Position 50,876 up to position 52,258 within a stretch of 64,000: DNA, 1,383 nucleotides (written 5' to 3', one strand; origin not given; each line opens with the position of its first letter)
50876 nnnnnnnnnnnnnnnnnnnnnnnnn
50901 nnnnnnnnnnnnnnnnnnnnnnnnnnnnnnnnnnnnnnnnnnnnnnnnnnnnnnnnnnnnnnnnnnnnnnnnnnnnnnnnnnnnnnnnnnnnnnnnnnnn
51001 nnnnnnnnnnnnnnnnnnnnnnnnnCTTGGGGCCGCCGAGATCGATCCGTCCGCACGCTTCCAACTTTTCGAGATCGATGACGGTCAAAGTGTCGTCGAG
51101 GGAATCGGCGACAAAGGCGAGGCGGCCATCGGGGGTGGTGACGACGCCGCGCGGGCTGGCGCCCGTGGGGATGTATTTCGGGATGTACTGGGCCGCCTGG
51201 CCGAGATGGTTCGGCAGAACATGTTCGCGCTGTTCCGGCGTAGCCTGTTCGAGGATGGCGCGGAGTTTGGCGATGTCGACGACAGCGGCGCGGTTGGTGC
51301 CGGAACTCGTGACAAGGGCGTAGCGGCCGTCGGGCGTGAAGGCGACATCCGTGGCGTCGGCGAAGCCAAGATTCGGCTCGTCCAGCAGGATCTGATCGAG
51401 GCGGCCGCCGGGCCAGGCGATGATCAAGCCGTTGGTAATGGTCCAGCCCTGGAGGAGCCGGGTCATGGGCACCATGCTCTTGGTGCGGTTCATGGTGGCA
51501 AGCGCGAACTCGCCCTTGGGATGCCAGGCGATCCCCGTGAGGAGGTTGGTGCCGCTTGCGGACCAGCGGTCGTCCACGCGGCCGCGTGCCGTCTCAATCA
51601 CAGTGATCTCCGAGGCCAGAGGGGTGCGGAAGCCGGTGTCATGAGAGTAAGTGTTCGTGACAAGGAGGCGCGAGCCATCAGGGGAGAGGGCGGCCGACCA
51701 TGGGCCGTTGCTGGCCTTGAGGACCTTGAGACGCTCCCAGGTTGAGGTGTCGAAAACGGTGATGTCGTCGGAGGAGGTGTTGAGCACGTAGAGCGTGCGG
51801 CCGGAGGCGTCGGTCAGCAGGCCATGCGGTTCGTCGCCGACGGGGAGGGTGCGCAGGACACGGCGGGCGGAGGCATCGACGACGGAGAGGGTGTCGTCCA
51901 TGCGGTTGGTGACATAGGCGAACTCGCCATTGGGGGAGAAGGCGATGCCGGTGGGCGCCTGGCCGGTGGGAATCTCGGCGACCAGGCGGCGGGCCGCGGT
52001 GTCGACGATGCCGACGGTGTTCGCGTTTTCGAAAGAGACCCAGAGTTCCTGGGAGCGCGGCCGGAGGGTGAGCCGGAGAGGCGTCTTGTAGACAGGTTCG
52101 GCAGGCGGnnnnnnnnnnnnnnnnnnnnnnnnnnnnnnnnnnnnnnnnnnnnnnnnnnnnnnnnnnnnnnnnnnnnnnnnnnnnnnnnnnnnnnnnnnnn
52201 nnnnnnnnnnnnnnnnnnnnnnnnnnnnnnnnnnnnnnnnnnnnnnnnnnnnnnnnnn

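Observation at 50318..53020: Nine-haem cytochrome / beta-propeller / CCP-MauG fusion with the HzsB-HzsC domain order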

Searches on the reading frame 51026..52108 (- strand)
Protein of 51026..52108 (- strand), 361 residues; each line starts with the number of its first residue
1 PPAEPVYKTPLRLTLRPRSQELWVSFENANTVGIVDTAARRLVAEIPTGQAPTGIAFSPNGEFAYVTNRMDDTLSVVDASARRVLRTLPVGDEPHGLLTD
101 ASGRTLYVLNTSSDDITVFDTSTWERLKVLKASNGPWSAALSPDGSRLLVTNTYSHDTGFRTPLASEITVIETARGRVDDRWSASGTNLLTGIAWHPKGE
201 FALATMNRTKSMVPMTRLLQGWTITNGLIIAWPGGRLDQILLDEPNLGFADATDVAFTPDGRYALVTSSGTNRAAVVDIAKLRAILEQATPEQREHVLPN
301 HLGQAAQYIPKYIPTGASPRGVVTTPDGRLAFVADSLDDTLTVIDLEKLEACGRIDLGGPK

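Call 36: search_solved_structures(query=window:51026-52108:-, max_evalue=0.001, show_alignments=2)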
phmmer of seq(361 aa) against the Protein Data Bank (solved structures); distinct sequences matched with E-value up to 0.001: 57.
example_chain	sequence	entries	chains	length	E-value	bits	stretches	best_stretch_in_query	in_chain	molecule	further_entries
1l0q_A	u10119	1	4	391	5.1e-52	180.4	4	30-153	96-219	Surface layer protein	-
5c2v_B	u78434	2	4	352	5.1e-39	137.6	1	10-344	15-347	HYDRAZINE SYNTHASE BETA SUBUNIT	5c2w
3bws_A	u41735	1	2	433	2.8e-11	46.4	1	16-113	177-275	protein Lp49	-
3vgz_A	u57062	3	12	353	5.3e-11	45.5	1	13-109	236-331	Uncharacterized protein YncE | PQQ-dependent catabolism-associated beta-propeller protein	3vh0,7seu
6tv2_A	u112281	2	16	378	5.1e-10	42.2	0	20-136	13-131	Protein NirF | Protein NirF,Protein NirF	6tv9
6ufx_A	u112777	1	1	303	3.6e-05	26.3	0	65-154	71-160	WD repeat-containing protein 5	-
6igb_A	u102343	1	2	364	5.2e-05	25.8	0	56-120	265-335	Periplasmic gluconolactonase, PpgL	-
10tc_A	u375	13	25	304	6.6e-05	25.4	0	65-154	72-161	WD repeat-containing protein 5 | WDR5 | WD repeat domain 5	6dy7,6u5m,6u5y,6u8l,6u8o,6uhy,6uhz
3u4y_A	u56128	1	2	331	6.7e-05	25.4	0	46-120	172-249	uncharacterized protein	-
6pg4_A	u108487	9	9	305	6.7e-05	25.4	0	65-154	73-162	WD repeat-containing protein 5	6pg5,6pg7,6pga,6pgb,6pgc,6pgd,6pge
6dya_A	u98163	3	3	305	6.7e-05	25.4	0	65-154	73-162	WD repeat-containing protein 5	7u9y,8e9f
6byn_W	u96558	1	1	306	6.8e-05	25.4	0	65-154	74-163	WD repeat-containing protein 5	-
6iam_A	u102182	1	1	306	6.8e-05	25.4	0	65-154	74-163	WD repeat-containing protein 5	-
2g99_A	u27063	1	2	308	7e-05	25.4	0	65-154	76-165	WD-repeat protein 5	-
3mxx_A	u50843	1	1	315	7e-05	25.4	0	65-154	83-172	WD repeat-containing protein 5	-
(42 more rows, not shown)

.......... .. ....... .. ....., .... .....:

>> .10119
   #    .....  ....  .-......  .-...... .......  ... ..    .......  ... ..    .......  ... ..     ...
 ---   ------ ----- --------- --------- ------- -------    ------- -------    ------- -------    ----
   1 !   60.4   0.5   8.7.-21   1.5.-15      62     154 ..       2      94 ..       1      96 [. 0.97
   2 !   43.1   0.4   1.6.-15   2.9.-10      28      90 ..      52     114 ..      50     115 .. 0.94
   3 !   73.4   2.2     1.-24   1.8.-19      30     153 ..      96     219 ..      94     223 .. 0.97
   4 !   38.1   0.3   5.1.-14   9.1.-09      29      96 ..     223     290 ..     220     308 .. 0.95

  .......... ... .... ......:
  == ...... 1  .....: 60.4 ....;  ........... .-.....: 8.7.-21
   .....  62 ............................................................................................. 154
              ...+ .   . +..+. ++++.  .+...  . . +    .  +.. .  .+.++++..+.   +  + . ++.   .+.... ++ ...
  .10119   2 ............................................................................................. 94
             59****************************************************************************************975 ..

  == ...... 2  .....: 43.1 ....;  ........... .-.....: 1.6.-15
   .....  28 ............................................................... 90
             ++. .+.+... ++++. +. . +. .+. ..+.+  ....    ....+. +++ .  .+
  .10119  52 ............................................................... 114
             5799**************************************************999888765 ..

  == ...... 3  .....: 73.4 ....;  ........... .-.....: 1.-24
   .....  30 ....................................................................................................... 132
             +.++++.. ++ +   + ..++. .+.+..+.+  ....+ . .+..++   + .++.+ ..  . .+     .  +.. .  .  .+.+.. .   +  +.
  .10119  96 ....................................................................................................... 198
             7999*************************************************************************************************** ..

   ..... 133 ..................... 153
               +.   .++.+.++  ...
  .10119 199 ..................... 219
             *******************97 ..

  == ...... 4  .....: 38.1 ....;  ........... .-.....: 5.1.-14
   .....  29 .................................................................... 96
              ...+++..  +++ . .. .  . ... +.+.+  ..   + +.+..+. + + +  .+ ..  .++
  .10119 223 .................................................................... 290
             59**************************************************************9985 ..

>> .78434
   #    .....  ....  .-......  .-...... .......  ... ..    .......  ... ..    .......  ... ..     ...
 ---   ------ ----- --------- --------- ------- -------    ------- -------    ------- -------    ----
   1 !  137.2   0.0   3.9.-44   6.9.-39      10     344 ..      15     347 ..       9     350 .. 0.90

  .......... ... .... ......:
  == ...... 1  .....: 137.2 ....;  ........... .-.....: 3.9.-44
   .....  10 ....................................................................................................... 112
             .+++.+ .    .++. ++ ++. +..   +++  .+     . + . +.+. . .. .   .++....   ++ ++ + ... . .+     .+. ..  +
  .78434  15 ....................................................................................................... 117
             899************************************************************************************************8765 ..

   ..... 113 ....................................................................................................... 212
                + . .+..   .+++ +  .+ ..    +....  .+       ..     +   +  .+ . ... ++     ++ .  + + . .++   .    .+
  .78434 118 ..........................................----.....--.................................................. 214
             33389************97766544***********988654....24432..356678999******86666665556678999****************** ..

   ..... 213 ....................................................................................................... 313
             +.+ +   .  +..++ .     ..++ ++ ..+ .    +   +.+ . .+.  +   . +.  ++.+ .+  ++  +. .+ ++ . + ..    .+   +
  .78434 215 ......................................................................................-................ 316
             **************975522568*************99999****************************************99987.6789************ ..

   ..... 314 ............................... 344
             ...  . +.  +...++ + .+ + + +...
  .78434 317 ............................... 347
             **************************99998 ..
